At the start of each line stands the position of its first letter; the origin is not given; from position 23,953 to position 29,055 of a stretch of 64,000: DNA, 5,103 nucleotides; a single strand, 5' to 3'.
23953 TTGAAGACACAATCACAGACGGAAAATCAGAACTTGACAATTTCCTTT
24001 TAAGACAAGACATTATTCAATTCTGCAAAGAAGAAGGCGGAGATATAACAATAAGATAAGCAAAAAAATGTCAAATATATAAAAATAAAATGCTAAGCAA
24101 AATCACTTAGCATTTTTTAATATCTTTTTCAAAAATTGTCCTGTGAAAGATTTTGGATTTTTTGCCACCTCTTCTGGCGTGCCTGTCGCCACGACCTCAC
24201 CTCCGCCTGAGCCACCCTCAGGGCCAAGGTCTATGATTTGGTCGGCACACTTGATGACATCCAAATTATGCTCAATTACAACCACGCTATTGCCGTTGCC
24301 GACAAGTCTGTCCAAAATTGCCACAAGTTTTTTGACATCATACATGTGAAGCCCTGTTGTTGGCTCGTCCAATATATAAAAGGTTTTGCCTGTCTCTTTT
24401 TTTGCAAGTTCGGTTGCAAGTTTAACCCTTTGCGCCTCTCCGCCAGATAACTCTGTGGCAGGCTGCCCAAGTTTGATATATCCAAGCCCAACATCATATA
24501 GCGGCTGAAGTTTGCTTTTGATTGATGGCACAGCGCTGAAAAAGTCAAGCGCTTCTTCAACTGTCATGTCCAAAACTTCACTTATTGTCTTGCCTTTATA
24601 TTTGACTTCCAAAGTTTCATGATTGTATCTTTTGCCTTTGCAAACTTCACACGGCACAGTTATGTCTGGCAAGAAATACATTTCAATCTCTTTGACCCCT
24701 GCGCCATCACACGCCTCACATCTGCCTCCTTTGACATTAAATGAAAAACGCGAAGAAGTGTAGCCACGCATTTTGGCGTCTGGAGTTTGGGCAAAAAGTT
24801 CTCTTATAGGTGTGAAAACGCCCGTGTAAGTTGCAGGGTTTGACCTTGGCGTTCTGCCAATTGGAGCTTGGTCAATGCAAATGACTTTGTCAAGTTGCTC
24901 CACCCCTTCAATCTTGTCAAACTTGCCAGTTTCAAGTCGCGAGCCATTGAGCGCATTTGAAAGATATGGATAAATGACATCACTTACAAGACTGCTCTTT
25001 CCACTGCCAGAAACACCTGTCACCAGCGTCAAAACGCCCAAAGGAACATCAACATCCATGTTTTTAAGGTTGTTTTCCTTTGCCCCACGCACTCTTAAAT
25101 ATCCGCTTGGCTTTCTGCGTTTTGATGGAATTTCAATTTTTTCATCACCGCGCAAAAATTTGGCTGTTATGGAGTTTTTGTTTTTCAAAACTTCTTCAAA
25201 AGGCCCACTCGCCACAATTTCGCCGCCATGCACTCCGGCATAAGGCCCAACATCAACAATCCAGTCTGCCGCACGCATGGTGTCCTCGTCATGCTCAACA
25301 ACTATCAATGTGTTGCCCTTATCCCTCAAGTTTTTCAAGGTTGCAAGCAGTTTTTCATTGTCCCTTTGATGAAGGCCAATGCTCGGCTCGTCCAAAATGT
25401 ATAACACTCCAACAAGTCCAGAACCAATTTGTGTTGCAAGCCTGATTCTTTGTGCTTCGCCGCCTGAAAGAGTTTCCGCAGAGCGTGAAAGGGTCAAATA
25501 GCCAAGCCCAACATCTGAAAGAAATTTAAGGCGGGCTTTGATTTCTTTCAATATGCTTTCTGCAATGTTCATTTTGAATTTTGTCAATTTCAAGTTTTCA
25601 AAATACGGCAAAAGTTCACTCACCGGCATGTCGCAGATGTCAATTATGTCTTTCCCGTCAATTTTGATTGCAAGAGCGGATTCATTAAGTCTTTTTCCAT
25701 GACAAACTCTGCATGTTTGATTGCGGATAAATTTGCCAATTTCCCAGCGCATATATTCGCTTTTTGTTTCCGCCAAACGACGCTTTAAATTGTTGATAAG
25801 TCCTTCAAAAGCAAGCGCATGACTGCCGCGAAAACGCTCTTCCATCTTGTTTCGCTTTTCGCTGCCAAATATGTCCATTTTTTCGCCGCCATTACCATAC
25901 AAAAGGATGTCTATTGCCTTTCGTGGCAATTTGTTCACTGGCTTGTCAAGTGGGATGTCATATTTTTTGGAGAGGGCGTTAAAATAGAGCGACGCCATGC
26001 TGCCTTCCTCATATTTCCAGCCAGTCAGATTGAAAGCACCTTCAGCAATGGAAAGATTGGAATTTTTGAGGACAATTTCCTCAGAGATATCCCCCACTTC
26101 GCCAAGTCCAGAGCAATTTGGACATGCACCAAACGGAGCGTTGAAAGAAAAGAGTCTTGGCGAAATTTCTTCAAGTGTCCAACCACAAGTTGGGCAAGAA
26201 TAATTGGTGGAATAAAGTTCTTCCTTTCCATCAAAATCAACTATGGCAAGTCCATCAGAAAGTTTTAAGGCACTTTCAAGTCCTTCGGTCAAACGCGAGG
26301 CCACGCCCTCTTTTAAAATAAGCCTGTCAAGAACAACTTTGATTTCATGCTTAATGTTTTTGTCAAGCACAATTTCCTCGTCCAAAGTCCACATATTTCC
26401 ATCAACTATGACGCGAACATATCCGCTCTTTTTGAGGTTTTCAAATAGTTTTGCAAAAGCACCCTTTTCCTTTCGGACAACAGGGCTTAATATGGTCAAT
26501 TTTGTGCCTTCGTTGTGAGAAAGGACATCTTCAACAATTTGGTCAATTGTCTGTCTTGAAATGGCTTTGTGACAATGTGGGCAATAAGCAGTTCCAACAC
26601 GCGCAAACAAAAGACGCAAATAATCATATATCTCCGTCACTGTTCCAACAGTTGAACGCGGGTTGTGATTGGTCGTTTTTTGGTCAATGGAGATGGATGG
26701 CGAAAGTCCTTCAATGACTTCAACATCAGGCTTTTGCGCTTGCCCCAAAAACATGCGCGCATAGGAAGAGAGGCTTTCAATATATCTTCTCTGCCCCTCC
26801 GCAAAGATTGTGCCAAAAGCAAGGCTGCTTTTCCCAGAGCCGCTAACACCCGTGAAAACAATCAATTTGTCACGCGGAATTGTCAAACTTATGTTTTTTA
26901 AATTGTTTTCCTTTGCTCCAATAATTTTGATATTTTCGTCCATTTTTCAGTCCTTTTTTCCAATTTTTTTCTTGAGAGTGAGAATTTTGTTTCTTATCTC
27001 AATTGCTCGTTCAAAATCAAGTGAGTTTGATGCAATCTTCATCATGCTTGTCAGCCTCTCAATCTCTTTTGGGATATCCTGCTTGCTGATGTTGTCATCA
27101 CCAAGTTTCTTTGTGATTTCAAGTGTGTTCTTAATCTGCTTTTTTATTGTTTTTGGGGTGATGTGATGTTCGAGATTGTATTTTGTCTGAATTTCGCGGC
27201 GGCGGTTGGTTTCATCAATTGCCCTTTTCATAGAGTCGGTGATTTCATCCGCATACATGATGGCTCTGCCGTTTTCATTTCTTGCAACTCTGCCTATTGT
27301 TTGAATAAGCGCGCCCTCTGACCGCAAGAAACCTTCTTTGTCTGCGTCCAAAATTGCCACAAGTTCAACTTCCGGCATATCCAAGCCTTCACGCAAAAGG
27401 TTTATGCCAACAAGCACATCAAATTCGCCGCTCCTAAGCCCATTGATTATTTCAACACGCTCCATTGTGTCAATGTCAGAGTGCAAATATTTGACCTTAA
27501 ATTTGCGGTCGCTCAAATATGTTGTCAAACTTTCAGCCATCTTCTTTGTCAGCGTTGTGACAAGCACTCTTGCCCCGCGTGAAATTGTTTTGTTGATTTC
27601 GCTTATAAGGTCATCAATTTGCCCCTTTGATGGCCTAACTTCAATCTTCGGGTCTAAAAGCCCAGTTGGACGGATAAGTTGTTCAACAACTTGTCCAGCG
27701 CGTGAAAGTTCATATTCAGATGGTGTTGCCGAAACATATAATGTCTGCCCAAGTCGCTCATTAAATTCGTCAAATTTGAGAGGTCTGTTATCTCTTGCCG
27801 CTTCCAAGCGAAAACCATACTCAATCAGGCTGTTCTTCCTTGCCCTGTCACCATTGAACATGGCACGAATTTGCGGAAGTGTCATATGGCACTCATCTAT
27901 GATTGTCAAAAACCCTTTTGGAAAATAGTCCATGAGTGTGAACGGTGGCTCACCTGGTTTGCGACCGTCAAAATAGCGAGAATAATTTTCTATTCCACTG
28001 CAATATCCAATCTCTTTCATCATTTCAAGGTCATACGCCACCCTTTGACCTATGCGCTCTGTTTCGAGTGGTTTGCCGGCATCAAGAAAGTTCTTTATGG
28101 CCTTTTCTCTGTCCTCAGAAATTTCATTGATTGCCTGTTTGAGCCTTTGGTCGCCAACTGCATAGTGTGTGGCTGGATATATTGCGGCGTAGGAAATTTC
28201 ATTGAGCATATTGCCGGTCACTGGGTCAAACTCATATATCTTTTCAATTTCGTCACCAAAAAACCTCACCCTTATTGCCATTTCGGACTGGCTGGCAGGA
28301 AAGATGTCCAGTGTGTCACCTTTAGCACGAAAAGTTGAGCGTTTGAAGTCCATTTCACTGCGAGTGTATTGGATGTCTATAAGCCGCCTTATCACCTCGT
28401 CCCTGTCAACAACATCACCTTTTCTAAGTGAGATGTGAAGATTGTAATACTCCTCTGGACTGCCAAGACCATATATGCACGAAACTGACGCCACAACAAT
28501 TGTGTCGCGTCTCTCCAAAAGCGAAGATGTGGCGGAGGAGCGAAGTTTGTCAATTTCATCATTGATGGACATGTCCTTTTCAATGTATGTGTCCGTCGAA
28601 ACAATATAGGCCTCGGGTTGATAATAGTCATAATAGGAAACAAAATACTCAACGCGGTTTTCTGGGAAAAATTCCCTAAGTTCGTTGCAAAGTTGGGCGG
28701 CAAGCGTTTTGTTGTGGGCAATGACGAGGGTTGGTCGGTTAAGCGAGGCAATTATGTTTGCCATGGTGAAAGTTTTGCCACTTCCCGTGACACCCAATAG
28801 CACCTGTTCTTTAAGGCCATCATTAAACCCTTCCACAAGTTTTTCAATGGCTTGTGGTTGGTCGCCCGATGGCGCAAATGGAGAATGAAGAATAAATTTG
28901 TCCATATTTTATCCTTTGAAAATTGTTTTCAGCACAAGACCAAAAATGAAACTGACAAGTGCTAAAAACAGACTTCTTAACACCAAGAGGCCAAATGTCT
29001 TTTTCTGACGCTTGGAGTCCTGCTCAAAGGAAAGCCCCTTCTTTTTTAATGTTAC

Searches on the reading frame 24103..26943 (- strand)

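Call 15: search_protein_families(library=pfam, proteins=[window:24103-26943:-], max_evalue=0.001)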
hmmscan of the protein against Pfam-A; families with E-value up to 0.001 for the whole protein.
window:24103-26943:- (946 aa): 12 families
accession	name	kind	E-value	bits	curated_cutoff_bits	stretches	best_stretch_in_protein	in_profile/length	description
PF17760.6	UvrA_inter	-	1.5e-36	125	23.3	1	131-237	1-107/109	UvrA interaction domain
PF17755.6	UvrA_DNA-bind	-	4.9e-23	82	23.2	1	289-403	3-109/110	UvrA DNA-binding domain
PF00005.33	ABC_tran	-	2.1e-19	71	25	1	824-863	101-137/137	ABC transporter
PF02463.25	SMC_N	-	9.5e-12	45.2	40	0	145-565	135-211/220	RecF/RecN/SMC N terminal domain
PF13555.12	AAA_29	-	7.8e-07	29.2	27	0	636-657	23-46/61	P-loop containing region of AAA domain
PF20703.3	nSTAND1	-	4.3e-06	27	27.1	0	638-663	35-60/379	Novel STAND NTPase 1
PF00684.25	DnaJ_CXXCXGXG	-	3e-05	24.6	32.7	0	741-772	17-51/65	DnaJ central domain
PF13191.12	AAA_16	-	0.00013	22.9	32.6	0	638-658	26-46/167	AAA ATPase domain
PF13481.12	AAA_25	-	0.00016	21.8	27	0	633-658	30-55/195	AAA domain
PF22039.1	HUTI_composite_bact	-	0.00025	21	25.5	0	571-586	5-20/26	Imidazolonepropionase-like composite domain, bacteria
PF12399.14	BCA_ABC_TP_C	-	0.00039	20.4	25.5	0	916-931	1-16/27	Branched-chain amino acid ATP-binding cassette transporter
PF03193.22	RsgA_GTPase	-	0.00052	20.3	30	0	12-41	94-122/174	RsgA GTPase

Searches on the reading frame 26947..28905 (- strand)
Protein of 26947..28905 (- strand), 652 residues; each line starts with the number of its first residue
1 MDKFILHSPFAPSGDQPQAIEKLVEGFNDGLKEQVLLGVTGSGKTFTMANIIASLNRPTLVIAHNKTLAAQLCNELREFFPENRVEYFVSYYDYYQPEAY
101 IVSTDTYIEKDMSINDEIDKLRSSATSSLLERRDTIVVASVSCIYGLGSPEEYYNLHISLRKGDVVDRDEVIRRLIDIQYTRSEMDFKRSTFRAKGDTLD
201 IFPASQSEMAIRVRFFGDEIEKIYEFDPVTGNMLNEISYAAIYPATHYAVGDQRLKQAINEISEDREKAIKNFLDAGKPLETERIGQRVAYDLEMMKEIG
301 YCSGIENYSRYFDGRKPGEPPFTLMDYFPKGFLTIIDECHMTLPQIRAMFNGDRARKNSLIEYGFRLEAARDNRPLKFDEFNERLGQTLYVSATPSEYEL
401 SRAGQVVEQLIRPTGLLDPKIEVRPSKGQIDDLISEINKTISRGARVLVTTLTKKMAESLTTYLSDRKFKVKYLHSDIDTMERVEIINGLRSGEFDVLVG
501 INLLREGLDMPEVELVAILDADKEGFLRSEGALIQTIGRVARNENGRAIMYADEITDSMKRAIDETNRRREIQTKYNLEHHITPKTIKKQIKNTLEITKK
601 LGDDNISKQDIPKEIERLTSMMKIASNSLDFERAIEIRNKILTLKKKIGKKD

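Call 16: search_protein_families(library=pfam, proteins=[window:26947-28905:-], max_evalue=0.001)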
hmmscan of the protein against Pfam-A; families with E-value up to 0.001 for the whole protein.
window:26947-28905:- (652 aa): 7 families
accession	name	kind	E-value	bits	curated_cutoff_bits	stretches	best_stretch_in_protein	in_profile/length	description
PF17757.6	UvrB_inter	-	4.4e-33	113.7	22.9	1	158-248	1-91/91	UvrB interaction domain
PF12344.14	UvrB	-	7.1e-24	83.8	27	1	550-592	1-43/43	Ultra-violet resistance protein B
PF00271.37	Helicase_C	-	5.1e-21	75.4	23.5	1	431-543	4-109/110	Helicase conserved C-terminal domain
PF04851.21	ResIII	-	1.6e-13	51.3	22.5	1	15-90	7-89/164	Type III restriction enzyme, res subunit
PF02151.25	UVR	-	8e-08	32.2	21.5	1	613-646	2-35/36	UvrB/uvrC motif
PF00270.35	DEAD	-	1.4e-06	28.6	26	1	15-85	3-76/167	DEAD/DEAH box helicase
PF07728.20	AAA_5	-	0.00052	20.5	22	0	35-130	3-87/139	AAA domain (dynein-related subfamily)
